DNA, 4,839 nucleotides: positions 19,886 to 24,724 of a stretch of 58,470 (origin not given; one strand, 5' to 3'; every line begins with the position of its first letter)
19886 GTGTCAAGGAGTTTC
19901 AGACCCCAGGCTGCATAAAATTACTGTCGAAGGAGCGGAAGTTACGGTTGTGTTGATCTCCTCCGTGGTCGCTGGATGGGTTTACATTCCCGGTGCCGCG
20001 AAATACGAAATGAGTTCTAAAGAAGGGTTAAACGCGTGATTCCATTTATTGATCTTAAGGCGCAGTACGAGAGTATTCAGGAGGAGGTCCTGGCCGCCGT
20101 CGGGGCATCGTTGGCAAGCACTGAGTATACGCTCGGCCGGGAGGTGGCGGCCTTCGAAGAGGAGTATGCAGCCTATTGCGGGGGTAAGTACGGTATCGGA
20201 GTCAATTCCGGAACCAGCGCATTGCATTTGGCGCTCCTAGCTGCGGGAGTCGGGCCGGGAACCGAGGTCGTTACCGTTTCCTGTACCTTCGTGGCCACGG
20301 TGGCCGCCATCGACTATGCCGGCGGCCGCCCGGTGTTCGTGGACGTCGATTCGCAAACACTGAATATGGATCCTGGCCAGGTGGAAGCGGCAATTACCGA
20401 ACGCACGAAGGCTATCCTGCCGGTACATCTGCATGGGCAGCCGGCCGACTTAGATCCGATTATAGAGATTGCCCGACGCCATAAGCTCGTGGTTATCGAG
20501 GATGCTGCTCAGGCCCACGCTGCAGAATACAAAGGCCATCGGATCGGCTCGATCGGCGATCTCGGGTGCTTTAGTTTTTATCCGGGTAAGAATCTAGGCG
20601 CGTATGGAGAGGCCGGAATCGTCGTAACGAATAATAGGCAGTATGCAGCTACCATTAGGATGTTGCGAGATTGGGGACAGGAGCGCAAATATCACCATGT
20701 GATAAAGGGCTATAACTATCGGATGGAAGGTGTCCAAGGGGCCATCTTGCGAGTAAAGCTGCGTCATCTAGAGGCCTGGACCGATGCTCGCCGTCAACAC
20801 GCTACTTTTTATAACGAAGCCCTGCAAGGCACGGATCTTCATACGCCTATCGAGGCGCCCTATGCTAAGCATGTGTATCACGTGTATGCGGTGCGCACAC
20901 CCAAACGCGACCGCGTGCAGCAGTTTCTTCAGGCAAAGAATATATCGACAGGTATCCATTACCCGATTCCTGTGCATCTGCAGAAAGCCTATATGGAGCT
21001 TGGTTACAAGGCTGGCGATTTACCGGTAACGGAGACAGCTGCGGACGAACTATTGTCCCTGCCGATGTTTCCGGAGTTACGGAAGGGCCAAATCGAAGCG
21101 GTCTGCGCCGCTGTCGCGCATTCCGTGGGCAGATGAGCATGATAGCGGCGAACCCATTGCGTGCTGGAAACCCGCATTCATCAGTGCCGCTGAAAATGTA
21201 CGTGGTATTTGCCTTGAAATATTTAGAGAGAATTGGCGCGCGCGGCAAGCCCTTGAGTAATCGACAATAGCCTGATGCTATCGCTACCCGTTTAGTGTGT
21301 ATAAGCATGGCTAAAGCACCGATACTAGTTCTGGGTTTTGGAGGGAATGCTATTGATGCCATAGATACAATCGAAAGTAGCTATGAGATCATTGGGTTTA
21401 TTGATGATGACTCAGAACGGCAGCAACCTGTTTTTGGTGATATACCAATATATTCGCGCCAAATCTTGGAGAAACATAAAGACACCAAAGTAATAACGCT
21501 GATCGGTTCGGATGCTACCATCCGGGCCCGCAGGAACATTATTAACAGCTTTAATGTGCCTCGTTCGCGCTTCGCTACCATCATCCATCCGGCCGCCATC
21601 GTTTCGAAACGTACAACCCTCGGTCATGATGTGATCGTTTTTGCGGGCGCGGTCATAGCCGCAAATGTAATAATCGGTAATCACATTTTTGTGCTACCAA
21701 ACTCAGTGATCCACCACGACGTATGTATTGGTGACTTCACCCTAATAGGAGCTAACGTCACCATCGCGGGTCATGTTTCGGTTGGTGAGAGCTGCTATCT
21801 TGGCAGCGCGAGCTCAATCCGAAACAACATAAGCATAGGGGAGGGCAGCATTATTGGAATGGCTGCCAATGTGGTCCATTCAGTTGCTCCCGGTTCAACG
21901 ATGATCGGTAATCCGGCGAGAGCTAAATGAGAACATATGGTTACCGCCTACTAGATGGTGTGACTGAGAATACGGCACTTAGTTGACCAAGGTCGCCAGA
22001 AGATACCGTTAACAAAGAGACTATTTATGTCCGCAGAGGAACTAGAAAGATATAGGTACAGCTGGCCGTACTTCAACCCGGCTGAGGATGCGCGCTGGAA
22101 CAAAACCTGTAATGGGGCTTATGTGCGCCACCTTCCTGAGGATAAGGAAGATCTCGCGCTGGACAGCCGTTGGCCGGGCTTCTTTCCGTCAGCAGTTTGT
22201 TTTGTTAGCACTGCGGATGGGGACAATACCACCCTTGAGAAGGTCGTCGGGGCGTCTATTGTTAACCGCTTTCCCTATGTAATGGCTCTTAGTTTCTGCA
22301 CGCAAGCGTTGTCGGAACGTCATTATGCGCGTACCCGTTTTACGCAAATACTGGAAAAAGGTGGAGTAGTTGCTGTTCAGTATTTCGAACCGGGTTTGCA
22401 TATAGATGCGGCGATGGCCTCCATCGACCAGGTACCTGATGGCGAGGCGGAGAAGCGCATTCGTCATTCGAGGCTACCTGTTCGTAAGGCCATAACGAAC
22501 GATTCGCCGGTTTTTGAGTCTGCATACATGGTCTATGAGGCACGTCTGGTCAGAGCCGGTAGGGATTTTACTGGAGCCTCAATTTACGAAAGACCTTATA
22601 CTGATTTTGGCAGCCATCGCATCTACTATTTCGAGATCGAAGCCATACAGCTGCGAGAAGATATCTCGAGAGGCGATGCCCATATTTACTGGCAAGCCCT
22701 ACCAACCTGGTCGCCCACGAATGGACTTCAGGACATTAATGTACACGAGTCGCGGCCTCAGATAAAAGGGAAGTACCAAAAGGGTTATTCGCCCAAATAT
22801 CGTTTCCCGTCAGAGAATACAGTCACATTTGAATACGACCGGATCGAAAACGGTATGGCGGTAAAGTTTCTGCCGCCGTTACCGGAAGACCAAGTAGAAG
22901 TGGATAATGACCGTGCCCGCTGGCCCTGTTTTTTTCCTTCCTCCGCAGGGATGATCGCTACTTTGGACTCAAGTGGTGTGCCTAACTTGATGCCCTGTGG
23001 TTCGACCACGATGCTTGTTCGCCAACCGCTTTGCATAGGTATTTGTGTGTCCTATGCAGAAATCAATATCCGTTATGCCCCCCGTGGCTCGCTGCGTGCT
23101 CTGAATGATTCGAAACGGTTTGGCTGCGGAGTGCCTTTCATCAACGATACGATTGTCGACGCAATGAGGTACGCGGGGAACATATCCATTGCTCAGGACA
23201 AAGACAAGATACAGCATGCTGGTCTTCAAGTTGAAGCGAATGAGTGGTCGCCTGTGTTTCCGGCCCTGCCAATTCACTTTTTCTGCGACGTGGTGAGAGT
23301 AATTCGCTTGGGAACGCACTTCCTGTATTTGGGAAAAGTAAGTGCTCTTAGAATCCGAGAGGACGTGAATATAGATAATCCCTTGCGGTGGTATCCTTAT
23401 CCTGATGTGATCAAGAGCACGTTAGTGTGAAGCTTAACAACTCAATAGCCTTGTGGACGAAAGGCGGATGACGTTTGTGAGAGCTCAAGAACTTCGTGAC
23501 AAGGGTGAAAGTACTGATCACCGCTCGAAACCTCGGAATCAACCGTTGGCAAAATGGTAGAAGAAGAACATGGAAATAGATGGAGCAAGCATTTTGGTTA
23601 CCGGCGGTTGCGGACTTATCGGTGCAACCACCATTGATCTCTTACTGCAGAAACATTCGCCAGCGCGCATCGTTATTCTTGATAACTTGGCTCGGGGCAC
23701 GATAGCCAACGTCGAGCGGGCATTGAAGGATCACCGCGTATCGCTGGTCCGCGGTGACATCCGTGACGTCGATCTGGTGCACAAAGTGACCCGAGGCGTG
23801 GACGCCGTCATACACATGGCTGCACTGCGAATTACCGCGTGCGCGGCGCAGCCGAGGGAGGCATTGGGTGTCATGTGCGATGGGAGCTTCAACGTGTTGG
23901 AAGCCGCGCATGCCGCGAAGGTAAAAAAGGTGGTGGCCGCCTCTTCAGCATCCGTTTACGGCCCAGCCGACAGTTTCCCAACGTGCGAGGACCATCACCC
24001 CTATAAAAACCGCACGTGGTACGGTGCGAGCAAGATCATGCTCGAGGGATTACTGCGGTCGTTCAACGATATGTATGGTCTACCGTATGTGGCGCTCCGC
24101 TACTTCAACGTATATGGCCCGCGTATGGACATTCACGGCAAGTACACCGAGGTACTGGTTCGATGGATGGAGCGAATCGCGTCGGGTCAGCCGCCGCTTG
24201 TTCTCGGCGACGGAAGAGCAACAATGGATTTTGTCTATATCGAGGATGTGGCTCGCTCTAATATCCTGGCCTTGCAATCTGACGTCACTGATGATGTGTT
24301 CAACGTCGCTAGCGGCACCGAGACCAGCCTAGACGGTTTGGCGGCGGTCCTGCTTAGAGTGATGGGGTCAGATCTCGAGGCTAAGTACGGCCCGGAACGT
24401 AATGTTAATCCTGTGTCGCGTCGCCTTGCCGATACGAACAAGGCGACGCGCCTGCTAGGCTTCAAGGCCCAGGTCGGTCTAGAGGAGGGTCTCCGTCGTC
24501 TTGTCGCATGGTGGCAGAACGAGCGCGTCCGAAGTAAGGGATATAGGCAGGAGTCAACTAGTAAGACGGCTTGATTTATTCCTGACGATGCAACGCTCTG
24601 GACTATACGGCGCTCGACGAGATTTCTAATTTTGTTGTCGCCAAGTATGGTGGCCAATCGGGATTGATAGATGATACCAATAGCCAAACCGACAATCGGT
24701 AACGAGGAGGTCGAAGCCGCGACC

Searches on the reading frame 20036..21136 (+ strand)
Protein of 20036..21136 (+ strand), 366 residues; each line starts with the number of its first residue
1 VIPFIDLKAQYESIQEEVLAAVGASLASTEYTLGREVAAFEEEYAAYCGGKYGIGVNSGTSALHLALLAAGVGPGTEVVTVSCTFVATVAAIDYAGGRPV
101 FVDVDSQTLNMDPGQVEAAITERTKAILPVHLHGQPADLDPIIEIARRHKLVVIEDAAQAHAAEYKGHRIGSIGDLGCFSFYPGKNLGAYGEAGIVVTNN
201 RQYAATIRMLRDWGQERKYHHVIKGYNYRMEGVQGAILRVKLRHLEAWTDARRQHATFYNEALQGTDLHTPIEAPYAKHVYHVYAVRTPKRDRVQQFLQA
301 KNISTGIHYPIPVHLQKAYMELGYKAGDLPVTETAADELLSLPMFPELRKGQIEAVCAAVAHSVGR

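Call 8: search_protein_families(library=ncbifam, proteins=[window:20036-21136:+], max_evalue=0.001)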
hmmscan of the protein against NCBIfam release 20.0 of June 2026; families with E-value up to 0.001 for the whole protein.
window:20036-21136:+ (366 aa): 26 families (the best 25 are shown)
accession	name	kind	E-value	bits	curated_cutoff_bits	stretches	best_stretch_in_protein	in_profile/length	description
TIGR03588.1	PseC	equivalog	3.2e-82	276.5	423.5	1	12-361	7-377/380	UDP-4-amino-4,6-dideoxy-N-acetyl-beta-L-altrosamine transaminase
NF008658.2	PRK11658.1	equivalog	5e-75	252.5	631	1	13-364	11-377/379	UDP-4-amino-4-deoxy-L-arabinose aminotransferase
NF008687.0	PRK11706.1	equivalog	8.4e-71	238.7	375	1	56-362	52-372/375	dTDP-4-amino-4,6-dideoxygalactose transaminase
TIGR04181.1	NHT_00031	hypoth_equivalog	2.4e-64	217.5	420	1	32-343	27-357/359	LegC family aminotransferase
TIGR02379.1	ECA_wecE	subfamily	4.2e-58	196.9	434.85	1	49-360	45-371/376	dTDP-4-amino-4,6-dideoxy-D-glucose transaminase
NF011936.0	PRK15407.1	equivalog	5.9e-53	180.1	423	2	15-215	46-252/440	lipopolysaccharide biosynthesis protein RfbH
TIGR04427.1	PLP_DesI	equivalog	1.4e-51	175.9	650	1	36-360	53-379/390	dTDP-4-dehydro-6-deoxyglucose aminotransferase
NF005816.0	PRK07682.1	equivalog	4.5e-11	42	620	1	56-161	95-207/390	aminotransferase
NF004770.0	PRK06108.1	subfamily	2e-09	36.8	422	1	37-159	75-212/396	pyridoxal phosphate-dependent aminotransferase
NF006569.0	PRK09082.1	subfamily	5.5e-09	35.6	420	1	41-162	81-208/386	methionine aminotransferase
NF041364.1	GntC_guanitoxin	equivalog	8.5e-09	34.8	415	1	55-158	64-175/356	guanitoxin biosynthesis PLP-dependent (S)-gamma-hydroxy-L-arginine cyclodehydratase GntC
NF006488.0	PRK08912.1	equivalog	6.7e-08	31.9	498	1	56-158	92-200/387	aminotransferase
NF004621.0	PRK05957.1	equivalog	3.1e-07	29.5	498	1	56-131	94-168/389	pyridoxal phosphate-dependent aminotransferase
TIGR01326.1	OAH_OAS_sulfhy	subfamily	3.1e-06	26.2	495.1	1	38-161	60-183/418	O-acetylhomoserine aminocarboxypropyltransferase/cysteine synthase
NF005855.0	PRK07777.1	equivalog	4.6e-06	26.2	553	1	59-161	98-207/391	pyridoxal phosphate-dependent aminotransferase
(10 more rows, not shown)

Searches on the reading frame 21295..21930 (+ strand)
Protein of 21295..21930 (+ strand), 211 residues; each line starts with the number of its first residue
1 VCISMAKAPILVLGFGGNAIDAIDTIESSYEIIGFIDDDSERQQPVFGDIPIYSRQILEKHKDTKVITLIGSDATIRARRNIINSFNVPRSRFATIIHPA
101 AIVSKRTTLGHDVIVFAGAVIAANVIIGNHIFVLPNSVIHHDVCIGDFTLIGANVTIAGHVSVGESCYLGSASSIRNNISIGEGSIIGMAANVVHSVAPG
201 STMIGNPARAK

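Call 8: search_protein_families(library=ncbifam, proteins=[window:21295-21930:+], max_evalue=0.001)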
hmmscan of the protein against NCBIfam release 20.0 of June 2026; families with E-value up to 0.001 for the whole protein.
window:21295-21930:+ (211 aa): 34 families (the best 25 are shown)
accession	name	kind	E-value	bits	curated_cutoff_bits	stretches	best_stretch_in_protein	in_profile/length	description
TIGR03570.1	NeuD_NnaD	subfamily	1.8e-49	168.1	160.8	1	10-209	2-202/202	NeuD/PglB/VioB family sugar acetyltransferase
NF002060.0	PRK00892.1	subfamily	2.1e-20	73.1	207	2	68-157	74-164/345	UDP-3-O-(3-hydroxymyristoyl)glucosamine N-acyltransferase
TIGR01853.1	lipid_A_lpxD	equivalog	6.7e-19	68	242.5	2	61-157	60-155/325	UDP-3-O-(3-hydroxymyristoyl)glucosamine N-acyltransferase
NF003657.0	PRK05289.1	equivalog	5.1e-16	58.5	226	2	127-210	109-192/264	acyl-ACP--UDP-N-acetylglucosamine O-acyltransferase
TIGR01852.1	lipid_A_lpxA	equivalog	4.5e-15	55.6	231.05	1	125-209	102-186/254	acyl-ACP--UDP-N-acetylglucosamine O-acyltransferase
NF041874.1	EPS_EpsC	equivalog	2.1e-09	37.3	150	1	164-210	117-163/168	serine O-acetyltransferase EpsC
TIGR03532.1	DapD_Ac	equivalog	3.8e-09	36.5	231.75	1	45-209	44-209/231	2,3,4,5-tetrahydropyridine-2,6-dicarboxylate N-acetyltransferase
NF007240.0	PRK09677.1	equivalog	9.9e-09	35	243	1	160-209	130-179/192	putative lipopolysaccharide biosynthesis O-acetyl transferase WbbJ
TIGR01172.1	cysE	equivalog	2.7e-08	34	210.65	1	90-209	57-162/162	serine O-acetyltransferase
TIGR03308.1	phn_thr-fam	hypoth_equivalog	5.3e-08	32.9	201.65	1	104-152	106-152/204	phosphonate metabolim protein, transferase hexapeptide repeat family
NF033468.1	stregram_VatI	exception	9.9e-08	32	415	1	154-209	106-161/208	streptogramin A O-acetyltransferase Vat(I)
NF000311.1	Vat_ABCDEFH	equivalog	3.4e-07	30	300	1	156-209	106-159/201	Vat family streptogramin A O-acetyltransferase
NF007797.0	PRK10502.1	subfamily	3.8e-07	29.9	192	1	153-210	117-175/183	WcaF family extracellular polysaccharide biosynthesis acetyltransferase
NF000490.1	chloram_CatB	equivalog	4.9e-07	29.3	350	1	157-209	107-159/210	type B chloramphenicol O-acetyltransferase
TIGR03992.1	Arch_glmU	subfamily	5.8e-07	28.7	292.1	1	135-204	241-310/393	bifunctional sugar-1-phosphate nucleotidylyltransferase/acetyltransferase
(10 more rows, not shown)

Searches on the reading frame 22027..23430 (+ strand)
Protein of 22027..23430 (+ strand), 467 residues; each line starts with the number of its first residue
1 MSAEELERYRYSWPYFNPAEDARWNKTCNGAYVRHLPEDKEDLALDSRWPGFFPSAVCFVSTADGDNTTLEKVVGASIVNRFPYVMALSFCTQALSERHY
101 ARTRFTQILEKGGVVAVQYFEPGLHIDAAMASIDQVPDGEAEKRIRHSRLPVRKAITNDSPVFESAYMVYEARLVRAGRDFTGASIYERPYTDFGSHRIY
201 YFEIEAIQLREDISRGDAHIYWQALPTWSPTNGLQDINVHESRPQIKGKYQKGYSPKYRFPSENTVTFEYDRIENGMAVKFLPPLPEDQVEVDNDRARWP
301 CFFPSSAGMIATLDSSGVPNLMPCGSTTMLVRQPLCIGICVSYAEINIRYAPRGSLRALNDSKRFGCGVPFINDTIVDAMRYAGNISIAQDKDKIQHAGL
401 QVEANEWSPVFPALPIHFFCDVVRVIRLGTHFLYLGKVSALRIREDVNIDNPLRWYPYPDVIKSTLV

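Call 8: search_protein_families(library=ncbifam, proteins=[window:22027-23430:+], max_evalue=0.001)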
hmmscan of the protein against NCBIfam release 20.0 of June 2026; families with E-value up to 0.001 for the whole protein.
window:22027-23430:+ (467 aa): 0 families

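Call 12: search_protein_families(library=pfam, proteins=[window:22027-23430:+], max_evalue=0.0001)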
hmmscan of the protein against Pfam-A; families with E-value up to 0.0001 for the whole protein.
window:22027-23430:+ (467 aa): 1 family
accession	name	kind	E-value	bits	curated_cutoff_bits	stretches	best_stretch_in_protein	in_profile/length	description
PF01613.24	Flavin_Reduct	-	3.2e-22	79.7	27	1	303-456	4-145/153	Flavin reductase like domain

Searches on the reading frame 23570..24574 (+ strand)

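Call 8: search_protein_families(library=ncbifam, proteins=[window:23570-24574:+], max_evalue=0.001)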
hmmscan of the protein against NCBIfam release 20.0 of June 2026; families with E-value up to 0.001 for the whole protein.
window:23570-24574:+ (334 aa): 30 families (the best 25 are shown)
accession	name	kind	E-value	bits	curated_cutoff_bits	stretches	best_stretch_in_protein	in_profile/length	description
TIGR04180.1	EDH_00030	hypoth_equivalog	1.8e-45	155.3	475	1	8-301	1-295/297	NAD-dependent 4,6-dehydratase LegB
TIGR01179.1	galE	equivalog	2.4e-45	154.8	262.3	1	8-317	2-327/332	UDP-glucose 4-epimerase GalE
TIGR01181.1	dTDP_gluc_dehyt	equivalog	2.8e-42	145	365.1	1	8-320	2-316/321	dTDP-glucose 4,6-dehydratase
TIGR02197.1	heptose_epim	equivalog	1.6e-36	126.1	274.6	1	8-316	1-314/316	ADP-glyceromanno-heptose 6-epimerase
NF011728.1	PRK15181.1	equivalog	2.3e-32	112.4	760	1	8-317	18-339/348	Vi polysaccharide biosynthesis UDP-N-acetylglucosaminuronic acid C-4 epimerase TviC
NF007956.0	PRK10675.1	subfamily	2e-29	102.8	394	1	7-318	2-331/338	UDP-glucose 4-epimerase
NF008360.0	PRK11150.1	equivalog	3.6e-21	75.7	452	1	8-263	2-252/310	ADP-glyceromanno-heptose 6-epimerase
NF047922.1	GDPFucSynFcl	equivalog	5.6e-21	75.3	500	1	54-319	24-305/308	GDP-L-fucose synthase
TIGR03589.1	PseB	equivalog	1.3e-20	73.6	407.75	1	4-222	3-202/324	UDP-N-acetylglucosamine 4,6-dehydratase (inverting)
NF042422.1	oxyalk_red_OleD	equivalog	4.3e-20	72.3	580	1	8-236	3-216/329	2-alkyl-3-oxoalkanoate reductase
TIGR03466.1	HpnA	hypoth_equivalog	1.2e-19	70.4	367.65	1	8-237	3-219/327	hopanoid-associated sugar epimerase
NF007582.0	PRK10217.1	equivalog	3.6e-18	65.8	698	1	7-251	3-256/355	dTDP-glucose 4,6-dehydratase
NF043036.1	ErythonDh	equivalog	2e-16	60.1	325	1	8-165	3-163/321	D-erythronate dehydrogenase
NF042423.1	oxyalk_red_Shew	equivalog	5.3e-16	58.6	580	1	7-238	10-224/331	2-alkyl-3-oxoalkanoate reductase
NF007490.0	PRK10084.1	subfamily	1.3e-15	57.2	649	1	8-319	3-338/361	dTDP-glucose 4,6-dehydratase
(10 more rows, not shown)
